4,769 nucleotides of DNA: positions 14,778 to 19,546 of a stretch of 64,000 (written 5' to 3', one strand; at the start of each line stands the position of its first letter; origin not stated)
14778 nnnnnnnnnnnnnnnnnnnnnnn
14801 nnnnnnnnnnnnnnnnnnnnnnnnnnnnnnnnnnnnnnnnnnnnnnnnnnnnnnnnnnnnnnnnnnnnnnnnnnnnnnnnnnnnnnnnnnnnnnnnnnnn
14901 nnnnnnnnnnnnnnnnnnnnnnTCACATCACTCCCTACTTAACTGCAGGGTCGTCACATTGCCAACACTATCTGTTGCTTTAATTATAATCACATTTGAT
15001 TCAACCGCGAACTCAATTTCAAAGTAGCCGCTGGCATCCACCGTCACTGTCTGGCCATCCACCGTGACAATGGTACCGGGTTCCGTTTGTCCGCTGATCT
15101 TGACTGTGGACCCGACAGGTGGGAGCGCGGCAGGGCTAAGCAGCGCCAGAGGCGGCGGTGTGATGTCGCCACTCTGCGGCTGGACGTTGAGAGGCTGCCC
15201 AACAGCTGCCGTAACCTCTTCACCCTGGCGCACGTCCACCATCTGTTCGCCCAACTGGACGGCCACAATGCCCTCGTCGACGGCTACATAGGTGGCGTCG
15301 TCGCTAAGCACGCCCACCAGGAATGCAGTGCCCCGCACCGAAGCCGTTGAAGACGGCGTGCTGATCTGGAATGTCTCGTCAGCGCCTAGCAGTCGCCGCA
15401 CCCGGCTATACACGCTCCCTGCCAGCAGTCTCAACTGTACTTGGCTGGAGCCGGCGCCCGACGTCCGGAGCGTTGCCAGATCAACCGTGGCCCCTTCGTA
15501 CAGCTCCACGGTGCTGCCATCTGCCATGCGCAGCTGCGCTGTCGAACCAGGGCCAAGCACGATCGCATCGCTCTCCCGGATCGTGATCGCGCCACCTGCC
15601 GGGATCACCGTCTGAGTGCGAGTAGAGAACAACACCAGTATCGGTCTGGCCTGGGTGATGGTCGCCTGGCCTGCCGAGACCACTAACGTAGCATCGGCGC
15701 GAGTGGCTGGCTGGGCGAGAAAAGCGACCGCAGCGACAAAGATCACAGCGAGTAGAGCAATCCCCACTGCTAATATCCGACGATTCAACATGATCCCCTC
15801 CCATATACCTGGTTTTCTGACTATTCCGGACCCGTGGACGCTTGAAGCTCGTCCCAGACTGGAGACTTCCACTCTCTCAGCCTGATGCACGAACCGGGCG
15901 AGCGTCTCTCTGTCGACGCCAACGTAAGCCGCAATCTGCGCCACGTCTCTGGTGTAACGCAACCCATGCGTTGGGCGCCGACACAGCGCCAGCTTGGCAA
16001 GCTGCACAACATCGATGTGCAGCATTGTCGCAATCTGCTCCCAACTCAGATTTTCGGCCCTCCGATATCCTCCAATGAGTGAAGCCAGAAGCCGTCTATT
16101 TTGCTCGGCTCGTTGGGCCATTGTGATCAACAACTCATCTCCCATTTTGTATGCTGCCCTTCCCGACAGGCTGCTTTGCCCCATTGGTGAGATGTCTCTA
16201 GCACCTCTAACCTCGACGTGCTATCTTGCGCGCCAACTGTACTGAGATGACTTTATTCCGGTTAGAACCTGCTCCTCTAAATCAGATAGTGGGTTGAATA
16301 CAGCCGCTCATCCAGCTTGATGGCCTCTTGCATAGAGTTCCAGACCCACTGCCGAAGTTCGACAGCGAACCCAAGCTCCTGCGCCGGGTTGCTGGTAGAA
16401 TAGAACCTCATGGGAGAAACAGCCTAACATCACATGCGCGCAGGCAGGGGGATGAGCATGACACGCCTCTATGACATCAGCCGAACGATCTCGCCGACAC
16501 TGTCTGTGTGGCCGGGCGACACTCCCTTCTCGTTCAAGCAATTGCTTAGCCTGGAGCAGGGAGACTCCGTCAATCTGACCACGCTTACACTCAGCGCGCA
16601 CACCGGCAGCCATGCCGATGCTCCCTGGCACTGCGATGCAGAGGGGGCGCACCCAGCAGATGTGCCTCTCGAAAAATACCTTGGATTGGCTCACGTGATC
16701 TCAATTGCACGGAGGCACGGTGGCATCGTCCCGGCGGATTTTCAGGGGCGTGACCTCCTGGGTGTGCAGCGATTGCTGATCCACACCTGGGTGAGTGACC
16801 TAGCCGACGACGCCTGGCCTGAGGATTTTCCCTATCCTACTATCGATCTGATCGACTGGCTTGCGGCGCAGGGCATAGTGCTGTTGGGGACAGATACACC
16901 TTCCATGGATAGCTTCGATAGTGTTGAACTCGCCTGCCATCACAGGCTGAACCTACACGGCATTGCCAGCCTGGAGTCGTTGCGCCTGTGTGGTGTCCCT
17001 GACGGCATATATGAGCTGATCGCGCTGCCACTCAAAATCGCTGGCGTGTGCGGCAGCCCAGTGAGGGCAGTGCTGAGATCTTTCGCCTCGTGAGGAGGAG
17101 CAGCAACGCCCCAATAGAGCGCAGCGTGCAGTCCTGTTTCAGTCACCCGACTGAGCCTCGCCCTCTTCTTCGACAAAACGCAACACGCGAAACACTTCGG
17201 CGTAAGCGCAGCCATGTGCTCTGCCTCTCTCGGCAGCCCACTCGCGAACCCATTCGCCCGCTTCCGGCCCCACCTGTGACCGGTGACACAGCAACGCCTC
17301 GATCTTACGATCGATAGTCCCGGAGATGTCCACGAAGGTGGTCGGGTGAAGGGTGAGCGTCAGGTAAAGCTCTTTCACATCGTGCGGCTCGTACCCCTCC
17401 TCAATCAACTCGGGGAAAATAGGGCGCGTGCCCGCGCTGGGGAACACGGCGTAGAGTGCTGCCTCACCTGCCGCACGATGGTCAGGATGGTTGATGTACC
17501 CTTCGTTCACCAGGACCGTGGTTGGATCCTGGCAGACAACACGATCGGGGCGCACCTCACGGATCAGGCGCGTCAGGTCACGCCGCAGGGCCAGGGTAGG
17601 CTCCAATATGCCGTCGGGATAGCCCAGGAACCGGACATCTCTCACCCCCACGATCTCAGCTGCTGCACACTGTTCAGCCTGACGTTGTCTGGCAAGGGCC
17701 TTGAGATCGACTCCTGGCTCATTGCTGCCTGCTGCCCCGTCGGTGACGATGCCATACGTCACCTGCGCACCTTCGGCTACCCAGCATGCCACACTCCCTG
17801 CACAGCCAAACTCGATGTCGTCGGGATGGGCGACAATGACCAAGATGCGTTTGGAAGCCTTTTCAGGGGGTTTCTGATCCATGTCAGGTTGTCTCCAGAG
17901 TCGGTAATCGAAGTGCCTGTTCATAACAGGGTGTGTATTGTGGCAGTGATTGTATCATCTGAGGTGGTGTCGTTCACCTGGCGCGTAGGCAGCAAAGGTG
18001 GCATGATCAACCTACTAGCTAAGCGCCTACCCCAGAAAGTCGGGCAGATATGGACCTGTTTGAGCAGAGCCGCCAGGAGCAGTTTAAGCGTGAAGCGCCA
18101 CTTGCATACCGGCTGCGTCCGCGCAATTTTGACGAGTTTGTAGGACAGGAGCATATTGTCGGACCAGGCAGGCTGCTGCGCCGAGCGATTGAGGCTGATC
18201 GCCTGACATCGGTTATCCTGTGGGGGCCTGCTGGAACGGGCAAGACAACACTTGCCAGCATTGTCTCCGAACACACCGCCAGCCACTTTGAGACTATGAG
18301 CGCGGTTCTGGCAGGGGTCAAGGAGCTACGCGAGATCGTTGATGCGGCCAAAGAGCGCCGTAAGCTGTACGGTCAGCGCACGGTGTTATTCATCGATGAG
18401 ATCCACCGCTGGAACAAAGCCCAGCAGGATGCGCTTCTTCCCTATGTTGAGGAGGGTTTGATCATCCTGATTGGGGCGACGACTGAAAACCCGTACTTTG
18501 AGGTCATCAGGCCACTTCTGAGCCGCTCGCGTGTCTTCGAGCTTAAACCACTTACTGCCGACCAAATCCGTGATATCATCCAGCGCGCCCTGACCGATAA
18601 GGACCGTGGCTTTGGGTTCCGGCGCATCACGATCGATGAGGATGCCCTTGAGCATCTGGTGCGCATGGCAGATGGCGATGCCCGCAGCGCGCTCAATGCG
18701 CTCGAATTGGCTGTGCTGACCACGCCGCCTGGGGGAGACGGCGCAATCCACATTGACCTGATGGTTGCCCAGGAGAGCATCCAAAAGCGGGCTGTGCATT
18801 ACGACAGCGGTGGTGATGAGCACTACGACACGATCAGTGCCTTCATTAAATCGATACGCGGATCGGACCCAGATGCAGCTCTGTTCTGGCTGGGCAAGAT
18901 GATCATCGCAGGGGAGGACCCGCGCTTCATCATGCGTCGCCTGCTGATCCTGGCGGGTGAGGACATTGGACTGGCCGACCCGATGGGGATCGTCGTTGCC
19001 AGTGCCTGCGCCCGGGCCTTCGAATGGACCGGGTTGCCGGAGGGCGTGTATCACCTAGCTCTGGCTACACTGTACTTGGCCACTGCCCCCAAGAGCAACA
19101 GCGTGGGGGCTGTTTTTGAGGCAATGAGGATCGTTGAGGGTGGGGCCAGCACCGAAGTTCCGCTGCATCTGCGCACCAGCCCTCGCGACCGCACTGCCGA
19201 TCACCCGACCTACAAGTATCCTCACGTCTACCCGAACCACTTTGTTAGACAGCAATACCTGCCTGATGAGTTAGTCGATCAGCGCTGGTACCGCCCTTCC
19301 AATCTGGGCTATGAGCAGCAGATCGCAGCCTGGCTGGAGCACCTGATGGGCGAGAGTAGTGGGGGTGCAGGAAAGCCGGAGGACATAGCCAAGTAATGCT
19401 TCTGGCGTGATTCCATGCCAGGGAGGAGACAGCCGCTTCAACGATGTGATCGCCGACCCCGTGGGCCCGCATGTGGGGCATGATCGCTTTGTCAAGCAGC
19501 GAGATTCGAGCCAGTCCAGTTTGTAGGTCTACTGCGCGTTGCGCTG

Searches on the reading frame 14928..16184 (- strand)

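Call 74: search_protein_families(library=pfam, proteins=[window:14928-16184:-], max_evalue=0.00001)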
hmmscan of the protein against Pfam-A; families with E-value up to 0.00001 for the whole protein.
window:14928-16184:- (418 aa): 1 family
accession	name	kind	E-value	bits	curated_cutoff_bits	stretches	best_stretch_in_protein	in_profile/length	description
PF04773.18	FecR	-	3.4e-14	53.5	24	1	207-307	2-96/97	FecR protein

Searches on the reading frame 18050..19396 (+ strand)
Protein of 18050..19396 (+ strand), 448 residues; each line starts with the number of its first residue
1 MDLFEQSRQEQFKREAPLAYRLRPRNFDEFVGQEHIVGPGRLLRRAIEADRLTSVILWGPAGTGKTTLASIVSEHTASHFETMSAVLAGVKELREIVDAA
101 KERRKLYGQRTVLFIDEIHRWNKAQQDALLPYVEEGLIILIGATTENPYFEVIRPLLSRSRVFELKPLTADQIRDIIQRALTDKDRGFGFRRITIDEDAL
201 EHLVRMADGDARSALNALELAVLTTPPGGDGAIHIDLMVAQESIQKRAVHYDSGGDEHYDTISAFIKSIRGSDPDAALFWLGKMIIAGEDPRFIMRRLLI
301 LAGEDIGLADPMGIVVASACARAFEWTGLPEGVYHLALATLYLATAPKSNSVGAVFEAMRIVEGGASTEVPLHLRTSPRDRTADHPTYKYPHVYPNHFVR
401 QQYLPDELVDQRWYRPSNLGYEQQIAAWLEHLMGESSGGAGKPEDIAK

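Call 74: search_protein_families(library=pfam, proteins=[window:18050-19396:+], max_evalue=0.00001)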
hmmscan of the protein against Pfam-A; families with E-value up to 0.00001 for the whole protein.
window:18050-19396:+ (448 aa): 7 families
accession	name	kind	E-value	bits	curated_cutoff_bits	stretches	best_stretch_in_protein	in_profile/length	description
PF12002.13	MgsA_C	-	1.1e-55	188.5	27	1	271-432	1-166/167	MgsA AAA+ ATPase C terminal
PF16193.11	AAA_assoc_2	-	8.4e-31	106.5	34.3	1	191-270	3-81/81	AAA C-terminal domain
PF00004.35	AAA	-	9.9e-15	55.6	21.2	1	55-162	1-123/131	ATPase family associated with various cellular activities (AAA)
PF05496.18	RuvB_N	-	1.3e-14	54.7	27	1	22-142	1-118/159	Holliday junction DNA helicase RuvB P-loop domain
PF07728.20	AAA_5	-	1.2e-06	29.1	22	0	55-138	2-95/139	AAA domain (dynein-related subfamily)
PF13173.12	AAA_14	-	2.1e-06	28.2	27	1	55-171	5-126/129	AAA domain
PF13191.12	AAA_16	-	3.9e-06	27.9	32.6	0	43-77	12-49/167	AAA ATPase domain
